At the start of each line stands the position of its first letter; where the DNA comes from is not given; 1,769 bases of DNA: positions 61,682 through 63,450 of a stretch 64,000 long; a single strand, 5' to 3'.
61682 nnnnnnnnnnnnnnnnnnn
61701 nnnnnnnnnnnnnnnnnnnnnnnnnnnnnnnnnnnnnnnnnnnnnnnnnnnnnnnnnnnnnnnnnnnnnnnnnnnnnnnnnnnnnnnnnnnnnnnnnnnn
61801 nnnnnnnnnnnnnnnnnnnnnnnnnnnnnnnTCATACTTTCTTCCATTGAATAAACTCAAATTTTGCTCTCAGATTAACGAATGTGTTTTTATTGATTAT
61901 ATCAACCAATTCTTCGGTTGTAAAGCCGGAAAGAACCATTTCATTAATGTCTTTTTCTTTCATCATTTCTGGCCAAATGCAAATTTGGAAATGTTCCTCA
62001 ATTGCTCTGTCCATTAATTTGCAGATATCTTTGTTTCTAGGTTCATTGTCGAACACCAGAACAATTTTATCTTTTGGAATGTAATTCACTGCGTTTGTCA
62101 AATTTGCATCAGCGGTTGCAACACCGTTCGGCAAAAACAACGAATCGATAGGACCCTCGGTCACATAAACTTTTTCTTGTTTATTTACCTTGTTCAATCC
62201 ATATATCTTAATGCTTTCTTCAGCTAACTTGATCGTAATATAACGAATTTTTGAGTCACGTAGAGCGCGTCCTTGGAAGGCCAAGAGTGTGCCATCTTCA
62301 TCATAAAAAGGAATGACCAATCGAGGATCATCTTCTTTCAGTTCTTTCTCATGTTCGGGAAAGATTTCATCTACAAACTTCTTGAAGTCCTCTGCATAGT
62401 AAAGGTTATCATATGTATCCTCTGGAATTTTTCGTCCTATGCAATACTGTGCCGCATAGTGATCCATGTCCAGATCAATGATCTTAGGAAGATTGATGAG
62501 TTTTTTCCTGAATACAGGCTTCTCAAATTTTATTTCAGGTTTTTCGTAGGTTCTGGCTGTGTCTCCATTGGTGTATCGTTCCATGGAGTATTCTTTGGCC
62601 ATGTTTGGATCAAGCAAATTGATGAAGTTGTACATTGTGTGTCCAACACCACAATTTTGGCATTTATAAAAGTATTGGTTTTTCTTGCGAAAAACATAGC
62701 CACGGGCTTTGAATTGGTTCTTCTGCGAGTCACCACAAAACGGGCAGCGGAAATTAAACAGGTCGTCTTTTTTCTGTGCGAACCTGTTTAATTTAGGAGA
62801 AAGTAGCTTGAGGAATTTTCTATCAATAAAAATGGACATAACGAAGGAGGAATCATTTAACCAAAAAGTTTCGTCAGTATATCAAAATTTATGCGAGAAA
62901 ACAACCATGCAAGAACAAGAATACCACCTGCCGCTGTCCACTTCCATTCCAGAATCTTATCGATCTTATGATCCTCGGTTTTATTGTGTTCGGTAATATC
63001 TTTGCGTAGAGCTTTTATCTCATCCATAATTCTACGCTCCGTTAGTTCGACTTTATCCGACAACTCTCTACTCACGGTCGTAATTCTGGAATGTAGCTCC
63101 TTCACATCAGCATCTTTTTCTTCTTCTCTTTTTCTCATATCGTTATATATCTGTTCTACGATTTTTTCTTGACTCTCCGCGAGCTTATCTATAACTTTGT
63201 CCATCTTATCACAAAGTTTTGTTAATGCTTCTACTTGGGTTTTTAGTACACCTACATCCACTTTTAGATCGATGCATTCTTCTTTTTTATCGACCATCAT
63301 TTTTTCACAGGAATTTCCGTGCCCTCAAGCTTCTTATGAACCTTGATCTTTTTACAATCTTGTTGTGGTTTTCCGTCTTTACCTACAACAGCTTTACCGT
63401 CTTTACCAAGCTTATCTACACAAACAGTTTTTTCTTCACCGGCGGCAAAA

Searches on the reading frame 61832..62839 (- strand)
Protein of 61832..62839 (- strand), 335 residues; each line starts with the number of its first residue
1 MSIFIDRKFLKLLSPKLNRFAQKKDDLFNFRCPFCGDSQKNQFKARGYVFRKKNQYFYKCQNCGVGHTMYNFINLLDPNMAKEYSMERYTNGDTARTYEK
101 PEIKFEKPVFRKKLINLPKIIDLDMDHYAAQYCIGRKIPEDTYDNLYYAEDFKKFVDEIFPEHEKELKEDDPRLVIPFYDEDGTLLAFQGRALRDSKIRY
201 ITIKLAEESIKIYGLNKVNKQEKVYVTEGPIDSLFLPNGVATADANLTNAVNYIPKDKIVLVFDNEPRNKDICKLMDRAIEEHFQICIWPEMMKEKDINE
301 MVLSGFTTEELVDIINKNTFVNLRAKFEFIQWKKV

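Call 22: search_protein_families(library=phrogs, proteins=[window:61832-62839:-], max_evalue=0.00001)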
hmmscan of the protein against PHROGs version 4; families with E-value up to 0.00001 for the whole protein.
window:61832-62839:- (335 aa): 6 families
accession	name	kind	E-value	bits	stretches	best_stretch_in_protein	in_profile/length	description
phrog_47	-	DNA, RNA and nucleotide metabolism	2e-83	282.5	1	12-334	33-351/947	DNA primase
phrog_451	-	unknown function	3e-76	258.3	1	5-335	133-461/461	-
phrog_21887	-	DNA, RNA and nucleotide metabolism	9.6e-29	101.1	1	206-335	3-131/131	DNA primase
phrog_239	-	DNA, RNA and nucleotide metabolism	1.7e-11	44.8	1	20-318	33-311/801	DNA primase/helicase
phrog_19847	-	DNA, RNA and nucleotide metabolism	1.7e-07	31.8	1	17-134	16-126/346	DNA primase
phrog_849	-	DNA, RNA and nucleotide metabolism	7e-06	26.2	0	129-317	149-342/435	DNA primase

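Call 26: find_encoding_contigs(protein=window:61832-62839:-, flank=10000, max_places=2)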
Protein window:61832-62839:- (335 aa): no gene with exactly this product is on record in the collection.

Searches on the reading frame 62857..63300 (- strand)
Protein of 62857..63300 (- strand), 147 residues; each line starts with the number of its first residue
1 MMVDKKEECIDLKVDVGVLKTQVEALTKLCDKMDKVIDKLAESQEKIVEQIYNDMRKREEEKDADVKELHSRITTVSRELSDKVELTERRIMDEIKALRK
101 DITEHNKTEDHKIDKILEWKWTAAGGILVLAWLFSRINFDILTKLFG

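Call 25: find_encoding_contigs(protein=window:62857-63300:-, flank=10000, max_places=2)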
Protein window:62857-63300:- (147 aa): no gene with exactly this product is on record in the collection.
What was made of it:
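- Tried and rejected: Two look-ups meant to extend the contig beyond position 64000 failed (calls 25, 26).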
